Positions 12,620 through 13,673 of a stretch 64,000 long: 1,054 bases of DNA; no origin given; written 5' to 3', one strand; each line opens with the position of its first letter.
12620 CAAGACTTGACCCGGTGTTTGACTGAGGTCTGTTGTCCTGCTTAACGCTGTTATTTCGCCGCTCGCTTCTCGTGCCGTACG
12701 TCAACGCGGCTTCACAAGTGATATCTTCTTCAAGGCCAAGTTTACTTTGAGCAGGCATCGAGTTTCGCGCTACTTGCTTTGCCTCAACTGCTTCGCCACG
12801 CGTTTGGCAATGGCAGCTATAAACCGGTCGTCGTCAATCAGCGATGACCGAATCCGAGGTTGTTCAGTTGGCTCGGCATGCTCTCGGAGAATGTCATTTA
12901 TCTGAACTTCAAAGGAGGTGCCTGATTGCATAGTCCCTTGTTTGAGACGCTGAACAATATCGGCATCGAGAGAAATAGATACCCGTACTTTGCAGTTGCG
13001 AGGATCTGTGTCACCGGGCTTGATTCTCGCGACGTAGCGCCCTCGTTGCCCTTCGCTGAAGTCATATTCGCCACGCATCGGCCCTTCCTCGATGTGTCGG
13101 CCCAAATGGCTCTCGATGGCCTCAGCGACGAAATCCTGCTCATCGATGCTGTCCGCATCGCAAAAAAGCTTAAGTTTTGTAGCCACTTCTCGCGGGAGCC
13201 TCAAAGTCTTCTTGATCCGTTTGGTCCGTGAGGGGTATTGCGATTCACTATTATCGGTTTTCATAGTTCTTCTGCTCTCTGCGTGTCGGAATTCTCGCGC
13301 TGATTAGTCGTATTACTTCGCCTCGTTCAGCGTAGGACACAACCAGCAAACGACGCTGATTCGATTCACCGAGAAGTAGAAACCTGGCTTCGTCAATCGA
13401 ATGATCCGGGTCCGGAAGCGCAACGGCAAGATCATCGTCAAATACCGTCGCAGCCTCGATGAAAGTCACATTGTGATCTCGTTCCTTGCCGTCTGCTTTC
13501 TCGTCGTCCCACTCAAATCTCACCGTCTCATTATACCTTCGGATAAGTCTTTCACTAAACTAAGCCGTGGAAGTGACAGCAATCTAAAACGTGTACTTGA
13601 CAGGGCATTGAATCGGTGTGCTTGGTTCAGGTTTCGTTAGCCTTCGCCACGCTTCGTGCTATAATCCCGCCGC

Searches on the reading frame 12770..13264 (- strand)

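Call 34: search_protein_families(library=pfam, proteins=[window:12770-13264:-], max_evalue=0.001)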
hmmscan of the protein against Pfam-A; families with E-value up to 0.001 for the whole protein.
window:12770-13264:- (164 aa): 1 family
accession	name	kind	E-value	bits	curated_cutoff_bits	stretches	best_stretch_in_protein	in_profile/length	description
PF14384.12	BrnA_antitoxin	-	7.7e-06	26.7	26.1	1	87-129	28-67/68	BrnA antitoxin of type II toxin-antitoxin system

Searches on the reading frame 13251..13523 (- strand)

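Call 56: search_protein_families(library=pfam, proteins=[window:13251-13523:-], max_evalue=0.01)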
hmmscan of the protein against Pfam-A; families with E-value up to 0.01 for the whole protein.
window:13251-13523:- (90 aa): 1 family
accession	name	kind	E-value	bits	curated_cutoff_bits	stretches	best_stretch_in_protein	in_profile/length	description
PF04365.19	BrnT_toxin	-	1.2e-22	80.4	34.5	1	5-83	1-77/77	Ribonuclease toxin, BrnT, of type II toxin-antitoxin system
